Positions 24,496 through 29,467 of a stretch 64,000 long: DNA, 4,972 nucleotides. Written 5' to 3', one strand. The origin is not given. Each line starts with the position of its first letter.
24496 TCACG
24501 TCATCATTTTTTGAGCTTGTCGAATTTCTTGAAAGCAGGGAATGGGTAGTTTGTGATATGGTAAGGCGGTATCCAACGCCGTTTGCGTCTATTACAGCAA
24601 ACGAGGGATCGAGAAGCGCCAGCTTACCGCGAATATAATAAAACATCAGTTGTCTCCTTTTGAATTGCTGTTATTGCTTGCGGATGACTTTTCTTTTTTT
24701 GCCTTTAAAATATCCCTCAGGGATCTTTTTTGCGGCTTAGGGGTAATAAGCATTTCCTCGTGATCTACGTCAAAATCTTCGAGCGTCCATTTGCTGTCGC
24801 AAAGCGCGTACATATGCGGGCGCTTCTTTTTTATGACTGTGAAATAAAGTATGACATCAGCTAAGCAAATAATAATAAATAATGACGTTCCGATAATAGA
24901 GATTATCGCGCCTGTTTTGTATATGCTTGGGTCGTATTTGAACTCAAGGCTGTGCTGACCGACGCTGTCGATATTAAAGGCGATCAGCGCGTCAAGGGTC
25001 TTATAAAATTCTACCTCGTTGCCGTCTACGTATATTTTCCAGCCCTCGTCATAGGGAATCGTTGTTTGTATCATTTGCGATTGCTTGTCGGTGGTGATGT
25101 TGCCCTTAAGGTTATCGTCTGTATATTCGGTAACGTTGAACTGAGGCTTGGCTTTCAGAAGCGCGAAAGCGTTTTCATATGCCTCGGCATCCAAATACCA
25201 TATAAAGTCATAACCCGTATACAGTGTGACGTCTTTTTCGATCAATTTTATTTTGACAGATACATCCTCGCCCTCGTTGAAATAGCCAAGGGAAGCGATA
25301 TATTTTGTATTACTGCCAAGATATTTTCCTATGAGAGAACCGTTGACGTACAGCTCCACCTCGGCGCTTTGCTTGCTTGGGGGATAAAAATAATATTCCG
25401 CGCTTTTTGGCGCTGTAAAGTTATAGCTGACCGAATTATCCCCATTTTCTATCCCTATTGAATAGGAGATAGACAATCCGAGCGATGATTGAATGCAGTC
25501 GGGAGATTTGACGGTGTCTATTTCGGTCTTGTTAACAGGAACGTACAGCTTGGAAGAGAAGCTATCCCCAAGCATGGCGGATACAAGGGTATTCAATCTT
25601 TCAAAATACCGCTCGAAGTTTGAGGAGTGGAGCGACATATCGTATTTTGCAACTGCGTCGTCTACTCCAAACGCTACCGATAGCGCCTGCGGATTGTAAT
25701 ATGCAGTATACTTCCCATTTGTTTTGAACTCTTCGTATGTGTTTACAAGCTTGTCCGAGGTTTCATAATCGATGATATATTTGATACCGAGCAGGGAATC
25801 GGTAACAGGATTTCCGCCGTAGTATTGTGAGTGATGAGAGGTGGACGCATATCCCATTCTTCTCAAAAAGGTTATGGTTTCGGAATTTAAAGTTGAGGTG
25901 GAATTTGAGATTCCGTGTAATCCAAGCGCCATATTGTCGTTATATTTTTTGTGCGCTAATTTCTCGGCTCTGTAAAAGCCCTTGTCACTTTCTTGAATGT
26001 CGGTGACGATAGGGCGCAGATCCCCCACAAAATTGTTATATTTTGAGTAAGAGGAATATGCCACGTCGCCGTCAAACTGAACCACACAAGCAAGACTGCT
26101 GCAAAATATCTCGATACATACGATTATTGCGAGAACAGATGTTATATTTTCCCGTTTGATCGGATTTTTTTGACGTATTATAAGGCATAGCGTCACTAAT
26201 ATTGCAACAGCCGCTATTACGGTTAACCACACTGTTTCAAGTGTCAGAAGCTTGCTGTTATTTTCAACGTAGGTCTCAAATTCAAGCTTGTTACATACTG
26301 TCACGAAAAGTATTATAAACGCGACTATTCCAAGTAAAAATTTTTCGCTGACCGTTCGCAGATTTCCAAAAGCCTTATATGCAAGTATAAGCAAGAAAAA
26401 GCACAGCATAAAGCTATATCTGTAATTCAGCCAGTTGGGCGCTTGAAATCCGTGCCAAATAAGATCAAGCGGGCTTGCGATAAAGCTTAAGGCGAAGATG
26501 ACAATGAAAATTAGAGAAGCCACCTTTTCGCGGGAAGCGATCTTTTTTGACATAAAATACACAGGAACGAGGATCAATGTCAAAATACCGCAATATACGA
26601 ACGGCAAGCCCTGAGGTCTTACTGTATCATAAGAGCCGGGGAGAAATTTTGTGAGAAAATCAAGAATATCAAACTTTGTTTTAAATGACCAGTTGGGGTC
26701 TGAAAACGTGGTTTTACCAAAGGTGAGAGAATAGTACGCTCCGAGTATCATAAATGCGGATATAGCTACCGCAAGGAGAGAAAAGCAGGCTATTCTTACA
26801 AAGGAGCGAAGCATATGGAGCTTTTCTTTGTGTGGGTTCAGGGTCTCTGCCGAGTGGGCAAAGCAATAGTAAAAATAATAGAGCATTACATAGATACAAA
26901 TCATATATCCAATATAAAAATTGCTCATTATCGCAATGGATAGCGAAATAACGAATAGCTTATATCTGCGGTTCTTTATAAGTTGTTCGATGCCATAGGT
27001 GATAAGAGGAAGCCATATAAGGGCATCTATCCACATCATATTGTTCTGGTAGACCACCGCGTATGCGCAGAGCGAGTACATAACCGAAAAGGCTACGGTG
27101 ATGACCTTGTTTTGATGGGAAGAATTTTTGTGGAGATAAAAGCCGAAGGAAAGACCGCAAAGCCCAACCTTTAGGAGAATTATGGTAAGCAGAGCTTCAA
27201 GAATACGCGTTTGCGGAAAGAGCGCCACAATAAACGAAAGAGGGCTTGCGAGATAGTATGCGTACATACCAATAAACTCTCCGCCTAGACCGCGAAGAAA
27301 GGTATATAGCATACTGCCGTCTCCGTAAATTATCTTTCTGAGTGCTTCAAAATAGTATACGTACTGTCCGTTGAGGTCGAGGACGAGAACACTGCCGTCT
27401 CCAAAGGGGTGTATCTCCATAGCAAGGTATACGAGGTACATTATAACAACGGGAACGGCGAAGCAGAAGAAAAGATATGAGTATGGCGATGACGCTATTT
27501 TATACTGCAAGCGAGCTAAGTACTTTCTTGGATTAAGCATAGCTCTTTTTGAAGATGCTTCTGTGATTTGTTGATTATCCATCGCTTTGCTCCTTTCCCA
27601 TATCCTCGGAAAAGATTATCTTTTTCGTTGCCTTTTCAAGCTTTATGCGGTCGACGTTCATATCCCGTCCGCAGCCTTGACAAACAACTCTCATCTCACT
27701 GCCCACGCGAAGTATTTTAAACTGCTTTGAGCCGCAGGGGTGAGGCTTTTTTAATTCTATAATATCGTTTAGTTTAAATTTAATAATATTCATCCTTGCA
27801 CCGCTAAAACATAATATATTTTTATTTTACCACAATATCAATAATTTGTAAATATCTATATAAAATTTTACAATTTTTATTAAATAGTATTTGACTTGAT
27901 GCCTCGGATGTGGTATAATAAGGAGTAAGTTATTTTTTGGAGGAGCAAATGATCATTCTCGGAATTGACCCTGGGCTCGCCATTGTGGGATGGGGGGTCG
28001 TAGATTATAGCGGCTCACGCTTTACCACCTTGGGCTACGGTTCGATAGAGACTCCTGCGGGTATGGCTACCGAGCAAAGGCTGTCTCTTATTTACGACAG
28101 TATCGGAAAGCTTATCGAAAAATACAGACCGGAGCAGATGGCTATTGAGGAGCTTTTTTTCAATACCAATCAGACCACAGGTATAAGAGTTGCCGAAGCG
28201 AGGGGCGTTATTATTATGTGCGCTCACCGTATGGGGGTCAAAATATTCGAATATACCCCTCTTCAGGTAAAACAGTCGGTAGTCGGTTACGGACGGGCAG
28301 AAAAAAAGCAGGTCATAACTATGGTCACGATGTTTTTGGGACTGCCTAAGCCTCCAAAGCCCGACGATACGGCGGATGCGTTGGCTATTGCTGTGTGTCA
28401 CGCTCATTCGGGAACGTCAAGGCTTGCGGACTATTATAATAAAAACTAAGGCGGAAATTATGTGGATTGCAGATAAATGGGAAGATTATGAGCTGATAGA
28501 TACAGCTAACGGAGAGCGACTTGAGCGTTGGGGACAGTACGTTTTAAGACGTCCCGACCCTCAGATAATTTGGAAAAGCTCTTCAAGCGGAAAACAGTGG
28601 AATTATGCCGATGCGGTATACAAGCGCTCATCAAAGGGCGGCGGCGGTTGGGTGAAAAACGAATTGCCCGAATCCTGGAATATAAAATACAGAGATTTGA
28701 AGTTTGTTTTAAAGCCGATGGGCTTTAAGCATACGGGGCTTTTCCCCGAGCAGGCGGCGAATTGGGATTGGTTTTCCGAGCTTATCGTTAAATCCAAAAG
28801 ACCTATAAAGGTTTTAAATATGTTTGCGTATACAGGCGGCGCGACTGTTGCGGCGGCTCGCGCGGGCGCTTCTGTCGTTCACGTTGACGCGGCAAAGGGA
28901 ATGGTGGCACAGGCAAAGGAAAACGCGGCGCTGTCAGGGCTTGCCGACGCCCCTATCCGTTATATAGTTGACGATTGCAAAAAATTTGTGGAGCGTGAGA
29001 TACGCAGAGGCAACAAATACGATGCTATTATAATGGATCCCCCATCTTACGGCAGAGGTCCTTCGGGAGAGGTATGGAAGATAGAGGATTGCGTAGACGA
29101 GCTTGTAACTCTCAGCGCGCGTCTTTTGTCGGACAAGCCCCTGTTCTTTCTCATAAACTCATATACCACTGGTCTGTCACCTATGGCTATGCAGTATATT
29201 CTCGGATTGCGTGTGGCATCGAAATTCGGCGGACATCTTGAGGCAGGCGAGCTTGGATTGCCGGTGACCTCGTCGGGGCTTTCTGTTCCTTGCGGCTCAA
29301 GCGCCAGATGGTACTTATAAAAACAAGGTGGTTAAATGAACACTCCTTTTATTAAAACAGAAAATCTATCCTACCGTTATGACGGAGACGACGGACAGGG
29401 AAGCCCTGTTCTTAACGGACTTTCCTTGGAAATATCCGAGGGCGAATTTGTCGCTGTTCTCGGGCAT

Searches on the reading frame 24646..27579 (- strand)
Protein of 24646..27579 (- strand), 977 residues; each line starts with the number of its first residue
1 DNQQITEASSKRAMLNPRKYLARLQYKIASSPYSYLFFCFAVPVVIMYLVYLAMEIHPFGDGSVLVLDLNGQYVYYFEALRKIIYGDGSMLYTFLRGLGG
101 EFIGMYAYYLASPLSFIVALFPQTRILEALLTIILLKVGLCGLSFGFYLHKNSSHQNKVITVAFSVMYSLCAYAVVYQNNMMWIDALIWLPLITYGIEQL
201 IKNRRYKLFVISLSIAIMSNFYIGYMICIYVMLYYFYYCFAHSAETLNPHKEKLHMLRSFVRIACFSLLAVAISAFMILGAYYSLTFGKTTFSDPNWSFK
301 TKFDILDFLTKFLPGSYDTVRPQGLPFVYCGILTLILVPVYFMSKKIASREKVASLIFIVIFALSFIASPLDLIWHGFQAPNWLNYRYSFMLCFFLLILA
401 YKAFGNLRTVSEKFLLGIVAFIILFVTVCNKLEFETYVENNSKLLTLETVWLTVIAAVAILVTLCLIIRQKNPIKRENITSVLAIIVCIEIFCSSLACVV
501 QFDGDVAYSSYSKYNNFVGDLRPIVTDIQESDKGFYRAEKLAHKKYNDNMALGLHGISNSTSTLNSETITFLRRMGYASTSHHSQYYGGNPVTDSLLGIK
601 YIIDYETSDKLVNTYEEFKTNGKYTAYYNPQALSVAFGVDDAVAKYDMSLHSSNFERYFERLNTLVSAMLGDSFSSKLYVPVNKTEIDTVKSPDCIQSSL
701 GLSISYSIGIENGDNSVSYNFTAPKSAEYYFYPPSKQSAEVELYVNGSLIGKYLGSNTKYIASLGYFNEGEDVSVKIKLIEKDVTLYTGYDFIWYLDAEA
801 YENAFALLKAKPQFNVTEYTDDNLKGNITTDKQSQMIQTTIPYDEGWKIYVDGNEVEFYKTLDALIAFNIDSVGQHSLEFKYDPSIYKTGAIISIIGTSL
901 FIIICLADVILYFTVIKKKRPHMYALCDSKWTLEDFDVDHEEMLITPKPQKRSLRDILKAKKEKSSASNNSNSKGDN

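Call 45: search_protein_families(library=pfam, proteins=[window:24646-27579:-], max_evalue=0.00001)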
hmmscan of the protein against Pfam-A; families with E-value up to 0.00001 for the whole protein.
window:24646-27579:- (977 aa): 1 family
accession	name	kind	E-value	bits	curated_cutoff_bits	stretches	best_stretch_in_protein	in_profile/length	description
PF09586.16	YfhO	-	3.3e-188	628.3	28.5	1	40-894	2-835/835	Bacterial membrane protein YfhO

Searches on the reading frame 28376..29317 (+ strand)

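Call 46: search_protein_families(library=pfam, proteins=[window:28376-29317:+], max_evalue=0.00001)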
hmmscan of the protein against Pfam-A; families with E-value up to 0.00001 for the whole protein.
window:28376-29317:+ (314 aa): 2 families
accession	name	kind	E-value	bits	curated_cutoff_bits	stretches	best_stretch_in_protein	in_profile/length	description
PF10672.15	Methyltrans_SAM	-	1.9e-17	63.9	27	1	89-228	74-209/286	S-adenosylmethionine-dependent methyltransferase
PF03602.21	Cons_hypoth95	-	6.5e-06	26.4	24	1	142-223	41-122/182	Conserved hypothetical protein 95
